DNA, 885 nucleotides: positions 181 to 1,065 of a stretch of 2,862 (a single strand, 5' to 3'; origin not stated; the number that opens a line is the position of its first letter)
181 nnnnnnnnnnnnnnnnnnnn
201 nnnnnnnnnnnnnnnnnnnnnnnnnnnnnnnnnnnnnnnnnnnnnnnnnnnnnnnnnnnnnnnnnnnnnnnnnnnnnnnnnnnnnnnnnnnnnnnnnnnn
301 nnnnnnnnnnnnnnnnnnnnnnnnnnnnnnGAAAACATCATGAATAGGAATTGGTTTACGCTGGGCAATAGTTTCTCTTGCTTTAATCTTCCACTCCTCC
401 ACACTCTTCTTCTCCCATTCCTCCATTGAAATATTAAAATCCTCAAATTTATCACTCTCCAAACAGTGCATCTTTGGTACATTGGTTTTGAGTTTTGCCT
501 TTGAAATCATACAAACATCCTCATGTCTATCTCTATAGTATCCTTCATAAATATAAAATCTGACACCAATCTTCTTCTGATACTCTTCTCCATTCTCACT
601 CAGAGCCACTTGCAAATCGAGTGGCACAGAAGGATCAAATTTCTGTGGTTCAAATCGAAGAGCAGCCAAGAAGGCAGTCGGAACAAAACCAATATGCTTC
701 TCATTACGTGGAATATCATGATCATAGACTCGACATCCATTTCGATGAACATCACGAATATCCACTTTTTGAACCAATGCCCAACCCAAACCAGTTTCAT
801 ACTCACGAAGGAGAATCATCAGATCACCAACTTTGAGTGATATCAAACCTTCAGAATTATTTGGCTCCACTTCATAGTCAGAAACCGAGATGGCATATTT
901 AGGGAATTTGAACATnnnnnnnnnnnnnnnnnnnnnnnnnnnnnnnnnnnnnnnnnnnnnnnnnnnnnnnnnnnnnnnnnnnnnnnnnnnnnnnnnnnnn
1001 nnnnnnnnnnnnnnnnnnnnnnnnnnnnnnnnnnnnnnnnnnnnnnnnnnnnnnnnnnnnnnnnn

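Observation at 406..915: A ~170-aa SH3-like extension fused to the N-terminus of a long-chain acyl-CoA synthetase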

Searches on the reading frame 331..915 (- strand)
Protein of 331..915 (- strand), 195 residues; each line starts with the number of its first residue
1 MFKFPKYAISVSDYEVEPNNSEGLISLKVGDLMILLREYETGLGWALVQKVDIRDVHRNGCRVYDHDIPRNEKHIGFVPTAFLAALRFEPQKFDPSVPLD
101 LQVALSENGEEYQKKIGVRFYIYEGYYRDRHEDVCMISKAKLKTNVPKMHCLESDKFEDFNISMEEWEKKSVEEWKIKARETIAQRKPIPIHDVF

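Call 3: search_protein_families(library=pfam, proteins=[window:406-915:-], max_evalue=10)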
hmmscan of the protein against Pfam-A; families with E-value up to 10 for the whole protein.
window:406-915:- (170 aa): 0 families

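Call 14: search_protein_representatives(protein=window:331-915:-)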
Query: 195 residues. Proteins with E-value up to 0.001 (for the whole library): 6; up to 1e-10: 4; up to 1e-30: 1. The best 6 are listed.
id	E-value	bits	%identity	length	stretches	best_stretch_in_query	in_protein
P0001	4.9e-129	444.5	100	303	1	1-195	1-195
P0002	2.1e-30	122.6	38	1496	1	1-195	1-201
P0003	9.9e-19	84.6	51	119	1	1-82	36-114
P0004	1.1e-11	61.6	39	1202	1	45-183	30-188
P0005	1.2e-04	38.7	52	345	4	117-138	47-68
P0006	7.7e-04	36.0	32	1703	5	2-32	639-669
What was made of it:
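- HMMER against 1.84 billion representatives with aa 1-195 finds only three true relatives besides the window protein itself (call 14):
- Tried and rejected: The exhaustive HMMER search was what found the relatives (call 14).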

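Call 16: search_protein_families(library=pfam, proteins=[P0002, P0003, P0004], max_evalue=1)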
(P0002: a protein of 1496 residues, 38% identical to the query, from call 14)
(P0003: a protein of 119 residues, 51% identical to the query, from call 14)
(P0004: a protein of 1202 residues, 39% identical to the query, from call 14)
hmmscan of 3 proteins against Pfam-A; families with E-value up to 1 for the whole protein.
P0002 (1496 aa): 3 families
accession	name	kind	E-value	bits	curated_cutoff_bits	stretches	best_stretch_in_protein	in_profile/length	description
PF07993.18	NAD_binding_4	-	1.7e-52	178.6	20.1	1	1086-1337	1-258/258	Male sterility protein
PF00501.34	AMP-binding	-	1.8e-34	119.6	29.9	2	514-782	126-384/384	AMP-binding enzyme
PF01370.27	Epimerase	-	2e-08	34.4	20.9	1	1084-1311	1-193/240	NAD dependent epimerase/dehydratase family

P0003 (119 aa): 4 families
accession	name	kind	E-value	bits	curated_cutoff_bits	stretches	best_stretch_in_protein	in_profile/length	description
PF07653.23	SH3_2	-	0.00095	19.2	21.8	1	42-112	1-49/55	Variant SH3 domain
PF14604.12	SH3_9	-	0.0022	18.2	30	1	45-84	1-36/49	Variant SH3 domain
PF00018.34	SH3_1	-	0.007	16.4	22.9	1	53-86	8-39/48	SH3 domain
PF16941.11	CymA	-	0.14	11.7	27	1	23-89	73-139/341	Putative cyclodextrin porin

P0004 (1202 aa): 5 families
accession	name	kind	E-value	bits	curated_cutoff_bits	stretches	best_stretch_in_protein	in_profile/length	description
PF00501.34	AMP-binding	-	1.2e-35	123.5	29.9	2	526-772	156-384/384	AMP-binding enzyme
PF07993.18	NAD_binding_4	-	1.6e-20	73.8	20.1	1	1081-1193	1-108/258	Male sterility protein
PF00550.31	PP-binding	-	0.0083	16.8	20.8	1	979-1016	24-58/67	Phosphopantetheine attachment site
PF01370.27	Epimerase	-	0.053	13.4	20.9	1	1079-1187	1-77/240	NAD dependent epimerase/dehydratase family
PF23562.2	AMP-binding_C_3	-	0.1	13.4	20.8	0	813-955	4-123/124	AMP-binding enzyme C-terminal domain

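Call 17: list_cluster_members(proteins=[P0002, P0003, P0004, P0001])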
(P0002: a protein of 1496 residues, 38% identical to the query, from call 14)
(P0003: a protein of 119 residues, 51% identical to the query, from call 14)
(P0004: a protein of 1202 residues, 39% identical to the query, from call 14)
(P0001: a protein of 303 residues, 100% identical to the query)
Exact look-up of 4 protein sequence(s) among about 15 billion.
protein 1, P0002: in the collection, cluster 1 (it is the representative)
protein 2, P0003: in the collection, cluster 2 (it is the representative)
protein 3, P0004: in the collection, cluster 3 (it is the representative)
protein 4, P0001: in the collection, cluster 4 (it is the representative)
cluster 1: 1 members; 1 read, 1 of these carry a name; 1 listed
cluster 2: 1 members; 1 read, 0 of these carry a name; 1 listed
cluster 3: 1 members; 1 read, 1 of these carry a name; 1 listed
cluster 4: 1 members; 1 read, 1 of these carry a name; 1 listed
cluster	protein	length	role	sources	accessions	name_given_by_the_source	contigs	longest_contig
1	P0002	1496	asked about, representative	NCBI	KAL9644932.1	hypothetical protein ABK040_004426 [Willaertia magna]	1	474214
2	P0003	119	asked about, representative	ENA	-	-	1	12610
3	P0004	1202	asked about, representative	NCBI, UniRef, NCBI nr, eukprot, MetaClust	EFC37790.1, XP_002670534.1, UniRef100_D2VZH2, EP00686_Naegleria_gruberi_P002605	predicted protein [Naegleria gruberi] | Predicted protein n=1 Tax=Naegleria gruberi TaxID=5762 RepID=D2VZH2_NAEGR | uncharacterized protein NAEGRDRAFT_74487 [Naegleria gruberi]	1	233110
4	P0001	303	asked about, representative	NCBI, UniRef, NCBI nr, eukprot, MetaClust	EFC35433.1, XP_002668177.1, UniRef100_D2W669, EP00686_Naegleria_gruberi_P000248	predicted protein [Naegleria gruberi] | Predicted protein n=1 Tax=Naegleria gruberi TaxID=5762 RepID=D2W669_NAEGR | uncharacterized protein NAEGRDRAFT_54917 [Naegleria gruberi]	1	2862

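Call 20: find_encoding_contigs(protein=P0003, flank=10000)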
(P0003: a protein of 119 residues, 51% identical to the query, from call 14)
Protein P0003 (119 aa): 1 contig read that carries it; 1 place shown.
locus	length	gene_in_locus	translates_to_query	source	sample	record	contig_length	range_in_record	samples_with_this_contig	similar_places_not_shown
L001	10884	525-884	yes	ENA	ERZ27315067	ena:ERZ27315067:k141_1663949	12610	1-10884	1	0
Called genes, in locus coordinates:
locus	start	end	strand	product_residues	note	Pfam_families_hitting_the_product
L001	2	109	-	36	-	?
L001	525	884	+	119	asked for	-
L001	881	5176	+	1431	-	PF00501:AMP-binding, PF01370:Epimerase, PF07993:NAD_binding_4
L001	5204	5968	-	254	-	-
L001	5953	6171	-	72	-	-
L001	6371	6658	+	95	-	-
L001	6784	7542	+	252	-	-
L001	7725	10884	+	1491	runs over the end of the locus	PF00621:RhoGEF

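Call 21: find_encoding_contigs(protein=P0004, flank=6000)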
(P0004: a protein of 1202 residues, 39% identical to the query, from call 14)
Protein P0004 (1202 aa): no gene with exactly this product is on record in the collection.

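Call 22: find_encoding_contigs(protein=P0002, flank=5000)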
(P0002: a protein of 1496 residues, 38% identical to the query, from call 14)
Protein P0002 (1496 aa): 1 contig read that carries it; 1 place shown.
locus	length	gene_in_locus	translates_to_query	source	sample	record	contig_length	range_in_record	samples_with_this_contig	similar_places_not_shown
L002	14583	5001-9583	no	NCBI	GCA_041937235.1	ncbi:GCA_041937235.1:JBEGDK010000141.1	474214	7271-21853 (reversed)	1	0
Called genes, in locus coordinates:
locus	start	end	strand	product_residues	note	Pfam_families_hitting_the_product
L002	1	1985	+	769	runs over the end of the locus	PF05228:CHASE4, PF00615:RGS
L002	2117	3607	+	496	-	PF07690:MFS_1, PF05978:UNC-93, PF07690:MFS_1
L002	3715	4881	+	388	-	-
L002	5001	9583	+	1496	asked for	PF00501:AMP-binding, PF01370:Epimerase, PF07993:NAD_binding_4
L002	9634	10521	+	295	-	PF00646:F-box (weak), PF12937:F-box-like (faint)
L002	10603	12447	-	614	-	PF04564:U-box, PF11789:zf-Nse, PF13445:zf-RING_UBOX (weak), PF22486:MATH_2 (weak)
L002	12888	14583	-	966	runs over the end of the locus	PF08447:PAS_3 (weak)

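Call 26: find_homologous_proteins(query=A2, max_evalue=0.01)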
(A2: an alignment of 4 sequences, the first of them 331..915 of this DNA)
Query A2 (4 sequences) (195 aa, profile of the alignment): 1 proteins with E <= 0.01 among 2662 candidates.
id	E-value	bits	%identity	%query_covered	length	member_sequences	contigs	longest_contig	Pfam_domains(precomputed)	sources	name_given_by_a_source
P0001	8.1e-92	325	100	100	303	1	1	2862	-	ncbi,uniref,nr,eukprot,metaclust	ncbi:predicted protein [Naegleria gruberi]|uniref:Predicted protein n=1 Tax=Naegleria gruberi TaxID=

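Call 30: search_solved_structures(query=A2, max_evalue=10, show_alignments=3)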
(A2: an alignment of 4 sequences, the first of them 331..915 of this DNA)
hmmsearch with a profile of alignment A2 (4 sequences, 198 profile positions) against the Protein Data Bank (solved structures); distinct sequences matched with E-value up to 10: 16.
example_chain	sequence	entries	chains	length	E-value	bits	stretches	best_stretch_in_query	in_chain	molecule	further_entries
9qvo_A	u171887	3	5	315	0.054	16.7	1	98-181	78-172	Butirosin biosynthesis protein H N-terminal domain-containing protein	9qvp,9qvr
9qvk_A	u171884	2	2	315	0.061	16.6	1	98-181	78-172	Butirosin biosynthesis protein H N-terminal domain-containing protein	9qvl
9quz_A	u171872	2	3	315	0.065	16.4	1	98-181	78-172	Butirosin biosynthesis protein H N-terminal domain-containing protein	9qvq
9qvj_A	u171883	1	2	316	0.072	16.3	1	98-181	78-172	Butirosin biosynthesis protein H N-terminal domain-containing protein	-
9qvs_A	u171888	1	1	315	0.082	16.1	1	98-181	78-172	Butirosin biosynthesis protein H N-terminal domain-containing protein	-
3t7j_A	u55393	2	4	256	0.18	15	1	49-114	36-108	Regulator of Ty1 transposition protein 107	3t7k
5adx_K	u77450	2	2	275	0.26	14.5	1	93-183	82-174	CAPPING PROTEIN (ACTIN FILAMENT) MUSCLE Z-LINE, ALPHA 1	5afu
30dr_K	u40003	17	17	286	0.27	14.4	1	93-183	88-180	Capping protein (Actin filament) muscle Z-line, alpha 1 | F-actin-capping protein subunit alpha-1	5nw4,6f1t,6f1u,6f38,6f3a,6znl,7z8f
1nm7_A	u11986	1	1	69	0.37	14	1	4-38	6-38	Peroxisomal Membrane Protein PAS20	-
2lcs_A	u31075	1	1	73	0.37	14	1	8-49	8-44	NAP1-binding protein 2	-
2fei_A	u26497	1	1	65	0.61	13.3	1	18-43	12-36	CD2-associated protein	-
2v1r_A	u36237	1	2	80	0.89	12.7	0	7-38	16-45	PEROXISOMAL MEMBRANE PROTEIN PAS20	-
7nzd_AAA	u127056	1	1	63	1.3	12.2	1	19-46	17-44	E3 ubiquitin-protein ligase SH3RF1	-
1yn8_A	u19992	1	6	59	1.4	12.1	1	8-49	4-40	NAP1-binding protein 2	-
1ruw_A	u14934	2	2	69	1.5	12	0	17-50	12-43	Myosin-3 isoform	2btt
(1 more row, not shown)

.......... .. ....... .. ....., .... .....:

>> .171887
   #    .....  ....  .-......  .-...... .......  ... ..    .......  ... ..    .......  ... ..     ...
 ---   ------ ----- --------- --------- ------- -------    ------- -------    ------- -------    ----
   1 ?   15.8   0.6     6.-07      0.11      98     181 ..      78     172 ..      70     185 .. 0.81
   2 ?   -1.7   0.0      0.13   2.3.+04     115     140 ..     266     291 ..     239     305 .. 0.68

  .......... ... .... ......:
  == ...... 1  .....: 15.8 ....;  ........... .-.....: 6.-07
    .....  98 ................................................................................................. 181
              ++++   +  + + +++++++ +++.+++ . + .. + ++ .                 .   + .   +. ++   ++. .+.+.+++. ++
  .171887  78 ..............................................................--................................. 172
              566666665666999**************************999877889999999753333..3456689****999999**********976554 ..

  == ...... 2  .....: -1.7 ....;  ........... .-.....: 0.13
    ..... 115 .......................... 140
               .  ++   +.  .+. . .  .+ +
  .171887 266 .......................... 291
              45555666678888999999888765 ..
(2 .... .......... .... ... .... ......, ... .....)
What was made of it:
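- Tried and rejected: A hit of aa 98-181 to 'BtrH N-terminal domain' proteins (E=0.05, call 30) was considered as a possible papain-like acyltransferase remnant.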

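Call 31: search_protein_families(library=pfam, proteins=[L001:881-5176:+], max_evalue=10)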
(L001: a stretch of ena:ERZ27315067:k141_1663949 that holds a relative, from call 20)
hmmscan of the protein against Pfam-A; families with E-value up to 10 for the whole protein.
L001:881-5176:+ (1431 aa): 9 families
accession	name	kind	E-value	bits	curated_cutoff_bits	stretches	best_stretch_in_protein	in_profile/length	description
PF07993.18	NAD_binding_4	-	5e-52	177.1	20.1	1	1023-1277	1-258/258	Male sterility protein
PF00501.34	AMP-binding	-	3.7e-39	135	29.9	2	430-708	126-384/384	AMP-binding enzyme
PF01370.27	Epimerase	-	2.1e-08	34.3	20.9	1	1021-1251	1-193/240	NAD dependent epimerase/dehydratase family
PF01073.25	3Beta_HSD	-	0.0025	17.3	22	1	1105-1212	56-160/280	3-beta hydroxysteroid dehydrogenase/isomerase family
PF08578.15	DUF1765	-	0.0052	17.6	25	1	1300-1373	6-84/125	Protein of unknown function (DUF1765)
PF22385.1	Cas9_C_2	-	0.02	15.1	27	1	1086-1149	3-68/94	CRISPR-associated endonuclease Cas9, C-terminal domain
PF00550.31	PP-binding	-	0.026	15.2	20.8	1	925-953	29-57/67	Phosphopantetheine attachment site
PF16363.11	GDP_Man_Dehyd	-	0.052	13.4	27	1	1022-1061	1-38/332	GDP-mannose 4,6 dehydratase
PF07735.22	FBA_2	-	0.8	10.2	22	1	317-347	22-52/67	F-box associated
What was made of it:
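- Closest known: Long-chain acyl-CoA synthetases. Different: The relatives of this gene continue into carrier and reductase domains (calls 16, 31).
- Pfam on the homologues gives AMP-binding, weak PP-binding and NAD_binding_4 (calls 16, 31).
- Tried and rejected: It was rejected as unsupported because there is no Pfam hit (calls 3, 31), the coverage is only partial, and no upstream catalytic Cys is present.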

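Call 34: predict_structure(alignment_id=A3)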
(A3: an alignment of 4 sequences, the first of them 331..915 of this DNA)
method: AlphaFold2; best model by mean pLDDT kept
length: 195 residues; sequences in the alignment: 4
mean_pLDDT: 41.6   pTM: 0.35
mean pLDDT of the five models: 41.6, 38.8, 38.4, 36.3, 35.8
residues with pLDDT >= 90: 0; 70-90: 6; 50-70: 33; < 50: 156
segments of 3 or more residues with pLDDT < 50: 1-32, 34-51, 53-86, 123-168, 170-195
pLDDT, mean of each block of 10 residues (from residue 1): 25 32 39 44 37 42 33 35 50 62 61 70 45 32 30 32 39 42 42 36
secondary structure, 60 per line:
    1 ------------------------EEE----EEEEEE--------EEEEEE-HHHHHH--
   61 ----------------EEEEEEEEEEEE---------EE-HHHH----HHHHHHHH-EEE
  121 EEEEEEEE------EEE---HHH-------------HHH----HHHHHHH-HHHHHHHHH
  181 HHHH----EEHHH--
elements in order: E25-27 E32-37 E46-51 H53-58 E77-88 H101-104 H109-116 E118-128 E135-137 H164-170 H172-184
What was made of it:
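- Tried and rejected: AF2 of aa 1-195 gave pLDDT 41.6 and was not used for fold search (call 34).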

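Call 41: search_solved_structures(query=P0002, max_evalue=0.001)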
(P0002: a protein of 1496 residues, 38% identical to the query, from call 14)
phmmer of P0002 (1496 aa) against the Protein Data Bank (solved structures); distinct sequences matched with E-value up to 0.001: 56.
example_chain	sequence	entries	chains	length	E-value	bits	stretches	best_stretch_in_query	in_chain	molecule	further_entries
5msp_A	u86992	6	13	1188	1.1e-80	274.8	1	539-1412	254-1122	Thioester reductase domain-containing protein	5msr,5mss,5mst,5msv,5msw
5msc_A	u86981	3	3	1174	1.2e-79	271.3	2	543-968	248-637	Carboxylic acid reductase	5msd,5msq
5mso_A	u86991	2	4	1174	2.2e-77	263.9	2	543-968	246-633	Carboxylic acid reductase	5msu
6oz1_A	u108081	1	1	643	1e-57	198.7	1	543-966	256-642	Oxidoreductase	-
4u7w_A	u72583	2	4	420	2e-41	144.7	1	1078-1402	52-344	MxaA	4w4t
8v1x_A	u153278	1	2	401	8.5e-33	116.1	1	1061-1405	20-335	Type I polyketide synthase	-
6nki_A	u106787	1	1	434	1.3e-20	75.7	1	1080-1338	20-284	NRPS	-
4dqv_A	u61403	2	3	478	8.8e-20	73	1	1082-1410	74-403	PROBABLE PEPTIDE SYNTHETASE NRP (PEPTIDE SYNTHASE) | Peptide synthetase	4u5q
2d1q_A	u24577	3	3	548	2e-12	48.6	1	762-847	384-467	Luciferin 4-monooxygenase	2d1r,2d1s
2d1t_A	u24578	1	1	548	2e-12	48.6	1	762-847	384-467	Luciferin 4-monooxygenase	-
8aep_A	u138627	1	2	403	1.2e-11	46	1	1079-1340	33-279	Acetyl-CoA synthetase-like protein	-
6k4c_A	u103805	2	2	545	1.9e-11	45.3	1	758-848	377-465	Ancestral luciferase AncLamp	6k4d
6abh_A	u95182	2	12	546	5.2e-11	43.9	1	762-846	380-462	Red-bioluminescence eliciting luciferase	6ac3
3a9u_A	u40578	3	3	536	7.8e-11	43.3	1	767-848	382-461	4-coumarate--CoA ligase | 4-coumarate:CoA ligase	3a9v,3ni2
9x29_A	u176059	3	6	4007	9.4e-11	43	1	1084-1294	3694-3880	PKS-NRPS hybrid synthetase psoA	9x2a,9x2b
1ult_A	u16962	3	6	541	1.8e-05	25.5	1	676-843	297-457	long chain fatty acid-CoA ligase | long-chain-fatty-acid-CoA synthetase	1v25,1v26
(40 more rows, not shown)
